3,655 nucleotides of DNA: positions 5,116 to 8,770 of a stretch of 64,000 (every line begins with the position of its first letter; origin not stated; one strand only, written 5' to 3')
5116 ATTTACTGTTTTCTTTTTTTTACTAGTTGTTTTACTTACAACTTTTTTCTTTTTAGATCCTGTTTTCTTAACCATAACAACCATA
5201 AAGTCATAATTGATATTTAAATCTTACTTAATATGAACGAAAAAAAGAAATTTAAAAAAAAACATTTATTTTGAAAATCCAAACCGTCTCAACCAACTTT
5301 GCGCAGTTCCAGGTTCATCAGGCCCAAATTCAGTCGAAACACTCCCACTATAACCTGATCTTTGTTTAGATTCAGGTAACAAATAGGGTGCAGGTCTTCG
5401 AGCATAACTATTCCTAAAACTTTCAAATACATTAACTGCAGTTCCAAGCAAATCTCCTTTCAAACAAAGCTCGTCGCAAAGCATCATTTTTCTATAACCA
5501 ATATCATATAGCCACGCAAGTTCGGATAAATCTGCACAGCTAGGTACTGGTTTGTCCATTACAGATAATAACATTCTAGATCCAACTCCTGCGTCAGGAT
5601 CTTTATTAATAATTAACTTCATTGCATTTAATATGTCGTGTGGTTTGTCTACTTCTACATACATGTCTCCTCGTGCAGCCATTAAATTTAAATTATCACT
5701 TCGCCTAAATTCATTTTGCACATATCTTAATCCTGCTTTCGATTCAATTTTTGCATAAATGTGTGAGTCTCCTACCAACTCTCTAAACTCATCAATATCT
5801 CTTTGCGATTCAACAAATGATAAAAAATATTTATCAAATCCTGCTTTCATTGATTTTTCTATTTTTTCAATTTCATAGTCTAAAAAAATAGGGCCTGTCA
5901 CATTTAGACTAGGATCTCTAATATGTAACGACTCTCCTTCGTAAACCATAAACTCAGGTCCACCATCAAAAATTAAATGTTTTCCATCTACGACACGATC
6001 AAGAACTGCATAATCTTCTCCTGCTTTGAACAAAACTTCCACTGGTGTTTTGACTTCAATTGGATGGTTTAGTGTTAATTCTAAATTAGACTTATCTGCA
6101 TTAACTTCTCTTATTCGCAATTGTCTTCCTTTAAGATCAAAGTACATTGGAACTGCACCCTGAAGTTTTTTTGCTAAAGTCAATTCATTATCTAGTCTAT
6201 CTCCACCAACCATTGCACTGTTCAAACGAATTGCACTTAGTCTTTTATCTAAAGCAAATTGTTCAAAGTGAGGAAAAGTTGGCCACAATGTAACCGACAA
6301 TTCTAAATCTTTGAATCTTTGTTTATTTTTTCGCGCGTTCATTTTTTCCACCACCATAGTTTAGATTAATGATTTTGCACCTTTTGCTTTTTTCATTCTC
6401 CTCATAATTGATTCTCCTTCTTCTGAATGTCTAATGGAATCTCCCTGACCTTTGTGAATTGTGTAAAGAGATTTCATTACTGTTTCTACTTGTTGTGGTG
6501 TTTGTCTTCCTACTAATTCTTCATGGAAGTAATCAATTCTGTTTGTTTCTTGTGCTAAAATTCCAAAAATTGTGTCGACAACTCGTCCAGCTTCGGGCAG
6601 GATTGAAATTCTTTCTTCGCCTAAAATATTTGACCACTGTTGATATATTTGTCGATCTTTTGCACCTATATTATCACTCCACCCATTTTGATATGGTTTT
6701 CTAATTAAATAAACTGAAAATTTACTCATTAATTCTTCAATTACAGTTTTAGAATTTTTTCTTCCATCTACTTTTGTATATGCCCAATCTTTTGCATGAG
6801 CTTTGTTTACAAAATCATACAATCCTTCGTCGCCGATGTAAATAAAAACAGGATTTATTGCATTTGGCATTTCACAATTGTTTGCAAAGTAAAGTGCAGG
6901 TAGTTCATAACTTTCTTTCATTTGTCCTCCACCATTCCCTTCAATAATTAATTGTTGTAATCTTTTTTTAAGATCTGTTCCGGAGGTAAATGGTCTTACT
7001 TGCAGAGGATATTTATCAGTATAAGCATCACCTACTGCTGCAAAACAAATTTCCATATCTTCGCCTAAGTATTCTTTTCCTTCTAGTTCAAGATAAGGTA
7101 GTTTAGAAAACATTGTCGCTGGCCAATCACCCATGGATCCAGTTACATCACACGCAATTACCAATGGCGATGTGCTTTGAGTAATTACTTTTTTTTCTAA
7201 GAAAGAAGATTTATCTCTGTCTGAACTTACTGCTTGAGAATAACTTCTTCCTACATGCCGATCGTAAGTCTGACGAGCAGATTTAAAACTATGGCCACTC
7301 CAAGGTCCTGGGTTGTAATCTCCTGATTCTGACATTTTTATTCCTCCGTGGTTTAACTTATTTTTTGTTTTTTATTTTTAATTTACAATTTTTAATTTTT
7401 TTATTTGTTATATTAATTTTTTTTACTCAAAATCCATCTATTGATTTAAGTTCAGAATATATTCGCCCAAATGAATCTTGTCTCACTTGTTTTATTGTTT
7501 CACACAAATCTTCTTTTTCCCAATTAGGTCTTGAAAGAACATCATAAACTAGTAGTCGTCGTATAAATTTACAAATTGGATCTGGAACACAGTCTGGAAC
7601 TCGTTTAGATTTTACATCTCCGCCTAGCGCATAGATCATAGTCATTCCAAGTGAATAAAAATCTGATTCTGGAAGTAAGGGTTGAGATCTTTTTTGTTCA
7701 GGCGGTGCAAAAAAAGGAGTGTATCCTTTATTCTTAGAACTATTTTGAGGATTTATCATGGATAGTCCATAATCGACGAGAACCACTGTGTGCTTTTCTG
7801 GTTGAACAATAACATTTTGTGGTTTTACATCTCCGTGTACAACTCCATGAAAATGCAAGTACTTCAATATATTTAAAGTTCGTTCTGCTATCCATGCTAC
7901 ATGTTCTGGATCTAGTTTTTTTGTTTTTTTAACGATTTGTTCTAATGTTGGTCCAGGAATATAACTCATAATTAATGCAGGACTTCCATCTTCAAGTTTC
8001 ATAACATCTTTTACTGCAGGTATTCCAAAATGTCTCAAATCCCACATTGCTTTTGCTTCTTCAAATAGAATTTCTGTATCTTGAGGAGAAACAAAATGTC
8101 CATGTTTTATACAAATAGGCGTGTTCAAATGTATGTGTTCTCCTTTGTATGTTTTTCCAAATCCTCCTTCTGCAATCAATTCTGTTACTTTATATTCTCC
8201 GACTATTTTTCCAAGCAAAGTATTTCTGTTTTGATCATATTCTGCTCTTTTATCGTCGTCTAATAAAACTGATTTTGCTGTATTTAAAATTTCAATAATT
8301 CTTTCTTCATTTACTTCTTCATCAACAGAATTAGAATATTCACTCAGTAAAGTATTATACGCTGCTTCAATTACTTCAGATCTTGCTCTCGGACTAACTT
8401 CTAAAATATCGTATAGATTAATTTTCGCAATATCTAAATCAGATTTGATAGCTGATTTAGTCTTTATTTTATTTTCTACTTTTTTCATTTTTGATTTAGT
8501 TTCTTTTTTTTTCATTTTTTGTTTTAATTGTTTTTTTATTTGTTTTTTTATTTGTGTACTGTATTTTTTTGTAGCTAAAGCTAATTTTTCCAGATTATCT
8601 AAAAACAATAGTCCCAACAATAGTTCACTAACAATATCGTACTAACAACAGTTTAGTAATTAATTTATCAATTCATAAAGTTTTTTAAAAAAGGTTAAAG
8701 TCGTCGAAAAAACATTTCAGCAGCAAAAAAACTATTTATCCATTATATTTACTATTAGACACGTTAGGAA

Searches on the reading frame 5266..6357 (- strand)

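Call 49: search_protein_families(library=pfam, proteins=[window:5266-6357:-], max_evalue=0.01)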
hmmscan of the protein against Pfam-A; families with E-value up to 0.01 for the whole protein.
window:5266-6357:- (363 aa): 1 family
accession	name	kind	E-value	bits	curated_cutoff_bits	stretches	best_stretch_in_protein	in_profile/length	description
PF00224.27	PK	-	9.5e-15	54.9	30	1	149-281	165-302/328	Pyruvate kinase, barrel domain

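Call 70: search_protein_families(library=padloc, proteins=[window:5266-6357:-], max_evalue=0.001)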
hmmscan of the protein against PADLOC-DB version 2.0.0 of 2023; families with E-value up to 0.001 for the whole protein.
window:5266-6357:- (363 aa): 0 families

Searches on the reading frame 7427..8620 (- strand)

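Call 49: search_protein_families(library=pfam, proteins=[window:7427-8620:-], max_evalue=0.01)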
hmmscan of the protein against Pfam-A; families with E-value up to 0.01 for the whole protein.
window:7427-8620:- (397 aa): 7 families
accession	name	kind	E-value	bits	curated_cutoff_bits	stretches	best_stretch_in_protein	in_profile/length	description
PF00069.31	Pkinase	-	8.1e-30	104.5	31.7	1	143-335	1-194/263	Protein kinase domain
PF07714.23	PK_Tyr_Ser-Thr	-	3.2e-19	69.7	23.1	1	145-329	3-195/258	Protein tyrosine and serine/threonine kinase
PF00226.36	DnaJ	-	7.1e-08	32.9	27.8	1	68-129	1-63/63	DnaJ domain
PF03109.22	ABC1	-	9.2e-06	25.4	22.9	1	195-288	127-215/244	ABC1 atypical kinase-like domain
PF01163.29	RIO1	-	0.00013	22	22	1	188-288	58-152/187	RIO domain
PF01636.29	APH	-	0.00016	21.9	23.2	0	257-291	167-201/239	Phosphotransferase enzyme family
PF14531.12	Kinase-like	-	0.0066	16.2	25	0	242-310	148-213/289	Kinase-like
